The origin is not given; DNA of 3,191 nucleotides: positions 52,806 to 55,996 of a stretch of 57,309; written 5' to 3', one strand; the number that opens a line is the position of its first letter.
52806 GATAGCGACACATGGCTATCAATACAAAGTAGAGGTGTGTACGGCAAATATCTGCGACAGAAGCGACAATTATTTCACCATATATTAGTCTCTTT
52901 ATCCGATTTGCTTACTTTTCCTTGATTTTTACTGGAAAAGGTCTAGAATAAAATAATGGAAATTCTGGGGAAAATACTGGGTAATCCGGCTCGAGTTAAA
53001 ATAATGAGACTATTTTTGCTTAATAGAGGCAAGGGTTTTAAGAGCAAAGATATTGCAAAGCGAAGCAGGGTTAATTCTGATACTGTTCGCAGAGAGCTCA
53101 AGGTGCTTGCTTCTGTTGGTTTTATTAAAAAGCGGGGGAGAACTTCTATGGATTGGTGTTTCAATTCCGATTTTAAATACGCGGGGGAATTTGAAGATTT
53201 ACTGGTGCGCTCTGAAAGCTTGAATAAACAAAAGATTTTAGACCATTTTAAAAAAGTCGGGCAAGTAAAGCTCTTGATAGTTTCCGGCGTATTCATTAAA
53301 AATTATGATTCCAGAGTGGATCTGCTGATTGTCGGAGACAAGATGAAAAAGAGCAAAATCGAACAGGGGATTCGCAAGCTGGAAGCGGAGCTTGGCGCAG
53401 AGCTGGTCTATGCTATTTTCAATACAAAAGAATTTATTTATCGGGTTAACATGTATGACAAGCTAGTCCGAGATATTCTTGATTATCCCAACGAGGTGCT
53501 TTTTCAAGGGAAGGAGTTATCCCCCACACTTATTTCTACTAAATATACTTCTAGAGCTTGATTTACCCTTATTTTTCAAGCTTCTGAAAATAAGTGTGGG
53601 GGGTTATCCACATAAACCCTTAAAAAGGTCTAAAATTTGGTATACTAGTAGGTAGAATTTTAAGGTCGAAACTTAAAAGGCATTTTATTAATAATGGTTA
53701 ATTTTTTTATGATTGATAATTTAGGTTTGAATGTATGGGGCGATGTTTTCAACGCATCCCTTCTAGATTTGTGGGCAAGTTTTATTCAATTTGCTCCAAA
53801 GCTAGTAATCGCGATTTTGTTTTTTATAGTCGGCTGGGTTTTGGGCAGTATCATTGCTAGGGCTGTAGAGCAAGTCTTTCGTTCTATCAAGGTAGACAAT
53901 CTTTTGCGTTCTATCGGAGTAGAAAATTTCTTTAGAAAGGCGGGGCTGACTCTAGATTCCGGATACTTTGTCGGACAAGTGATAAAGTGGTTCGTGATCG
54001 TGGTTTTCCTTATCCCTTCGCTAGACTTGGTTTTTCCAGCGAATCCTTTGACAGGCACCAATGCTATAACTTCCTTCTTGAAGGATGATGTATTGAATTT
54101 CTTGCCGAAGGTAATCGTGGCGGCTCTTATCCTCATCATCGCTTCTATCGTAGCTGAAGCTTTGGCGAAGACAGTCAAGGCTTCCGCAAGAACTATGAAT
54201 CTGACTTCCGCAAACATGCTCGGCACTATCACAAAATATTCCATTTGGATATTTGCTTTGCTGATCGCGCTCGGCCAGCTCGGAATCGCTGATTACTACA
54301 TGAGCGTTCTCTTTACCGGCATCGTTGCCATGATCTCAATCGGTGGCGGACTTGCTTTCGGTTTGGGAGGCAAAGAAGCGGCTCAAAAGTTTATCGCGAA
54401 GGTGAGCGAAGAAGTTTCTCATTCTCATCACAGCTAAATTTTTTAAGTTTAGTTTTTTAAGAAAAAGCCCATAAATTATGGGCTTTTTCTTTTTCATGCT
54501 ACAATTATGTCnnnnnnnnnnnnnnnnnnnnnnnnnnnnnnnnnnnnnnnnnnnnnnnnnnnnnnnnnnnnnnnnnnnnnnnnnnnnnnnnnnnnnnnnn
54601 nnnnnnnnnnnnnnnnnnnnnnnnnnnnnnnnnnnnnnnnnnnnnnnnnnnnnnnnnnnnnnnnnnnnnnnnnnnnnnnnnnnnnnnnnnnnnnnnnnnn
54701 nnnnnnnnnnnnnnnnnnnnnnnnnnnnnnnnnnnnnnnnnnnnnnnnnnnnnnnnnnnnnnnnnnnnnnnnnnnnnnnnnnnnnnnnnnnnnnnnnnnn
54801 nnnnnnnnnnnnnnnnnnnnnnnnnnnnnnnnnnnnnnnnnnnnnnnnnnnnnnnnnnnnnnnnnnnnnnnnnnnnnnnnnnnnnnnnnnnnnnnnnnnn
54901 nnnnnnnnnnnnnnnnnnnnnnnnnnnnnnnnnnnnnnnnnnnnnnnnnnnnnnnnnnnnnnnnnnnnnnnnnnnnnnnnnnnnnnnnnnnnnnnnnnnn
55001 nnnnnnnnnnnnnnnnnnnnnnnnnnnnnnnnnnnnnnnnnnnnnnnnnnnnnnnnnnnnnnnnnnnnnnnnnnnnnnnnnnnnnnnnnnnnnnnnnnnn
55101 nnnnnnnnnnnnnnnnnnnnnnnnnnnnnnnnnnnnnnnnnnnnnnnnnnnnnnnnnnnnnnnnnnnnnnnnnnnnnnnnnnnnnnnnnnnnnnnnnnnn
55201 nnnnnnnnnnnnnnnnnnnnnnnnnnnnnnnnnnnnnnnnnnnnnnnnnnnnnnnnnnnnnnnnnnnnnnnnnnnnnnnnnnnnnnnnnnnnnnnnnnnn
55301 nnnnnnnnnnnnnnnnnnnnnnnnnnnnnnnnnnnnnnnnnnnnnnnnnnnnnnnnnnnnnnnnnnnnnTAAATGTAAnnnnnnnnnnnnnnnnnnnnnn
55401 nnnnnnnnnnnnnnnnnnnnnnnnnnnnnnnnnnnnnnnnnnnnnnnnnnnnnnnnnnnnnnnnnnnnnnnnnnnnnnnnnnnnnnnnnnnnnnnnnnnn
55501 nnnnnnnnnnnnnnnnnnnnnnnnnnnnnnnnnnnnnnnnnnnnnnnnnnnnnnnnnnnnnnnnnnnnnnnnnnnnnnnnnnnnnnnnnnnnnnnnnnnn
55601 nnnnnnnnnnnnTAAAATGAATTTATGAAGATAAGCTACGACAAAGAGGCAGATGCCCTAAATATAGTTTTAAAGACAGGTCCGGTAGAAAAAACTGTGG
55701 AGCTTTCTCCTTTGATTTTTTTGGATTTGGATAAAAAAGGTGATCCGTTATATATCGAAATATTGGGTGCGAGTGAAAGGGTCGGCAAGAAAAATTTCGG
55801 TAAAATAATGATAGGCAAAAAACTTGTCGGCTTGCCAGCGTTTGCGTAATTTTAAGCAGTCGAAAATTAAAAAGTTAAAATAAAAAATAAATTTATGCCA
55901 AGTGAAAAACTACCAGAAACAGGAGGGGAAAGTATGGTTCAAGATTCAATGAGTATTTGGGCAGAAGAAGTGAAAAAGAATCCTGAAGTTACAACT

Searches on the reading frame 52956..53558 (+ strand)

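Call 69: search_protein_families(library=pfam, proteins=[window:52956-53558:+], max_evalue=0.001)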
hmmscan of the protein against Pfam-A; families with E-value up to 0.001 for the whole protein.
window:52956-53558:+ (201 aa): 1 family
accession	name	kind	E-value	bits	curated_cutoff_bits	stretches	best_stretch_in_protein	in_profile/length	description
PF12840.13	HTH_20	-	0.00037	20.8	27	1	8-59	1-50/51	Helix-turn-helix domain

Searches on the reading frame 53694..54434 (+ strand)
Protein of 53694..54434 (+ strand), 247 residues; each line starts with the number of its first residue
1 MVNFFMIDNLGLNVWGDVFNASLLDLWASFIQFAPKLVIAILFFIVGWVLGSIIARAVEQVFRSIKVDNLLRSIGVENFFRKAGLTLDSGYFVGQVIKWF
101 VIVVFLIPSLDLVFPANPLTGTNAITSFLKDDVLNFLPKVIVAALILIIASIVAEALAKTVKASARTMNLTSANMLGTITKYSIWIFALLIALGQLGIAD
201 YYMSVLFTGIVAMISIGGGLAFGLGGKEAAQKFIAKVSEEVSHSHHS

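Call 69: search_protein_families(library=pfam, proteins=[window:53694-54434:+], max_evalue=0.001)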
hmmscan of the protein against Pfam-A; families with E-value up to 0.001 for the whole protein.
window:53694-54434:+ (247 aa): 1 family
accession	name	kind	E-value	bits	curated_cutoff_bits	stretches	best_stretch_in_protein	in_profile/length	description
PF05552.17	MS_channel_1st_1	-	4.7e-19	68.4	22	2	25-70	5-50/50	Mechanosensitive ion channel, conserved TM helix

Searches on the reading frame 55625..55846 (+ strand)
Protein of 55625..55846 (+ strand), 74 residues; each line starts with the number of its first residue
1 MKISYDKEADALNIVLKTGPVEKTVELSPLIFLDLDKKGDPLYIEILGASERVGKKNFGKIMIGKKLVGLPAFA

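Call 69: search_protein_families(library=pfam, proteins=[window:55625-55846:+], max_evalue=0.001)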
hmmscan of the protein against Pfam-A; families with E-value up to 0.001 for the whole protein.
window:55625-55846:+ (74 aa): 1 family
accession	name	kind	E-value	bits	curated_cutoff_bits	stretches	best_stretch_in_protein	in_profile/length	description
PF10049.14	DUF2283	-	3.6e-14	53.1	23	1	2-50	1-49/49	Protein of unknown function (DUF2283)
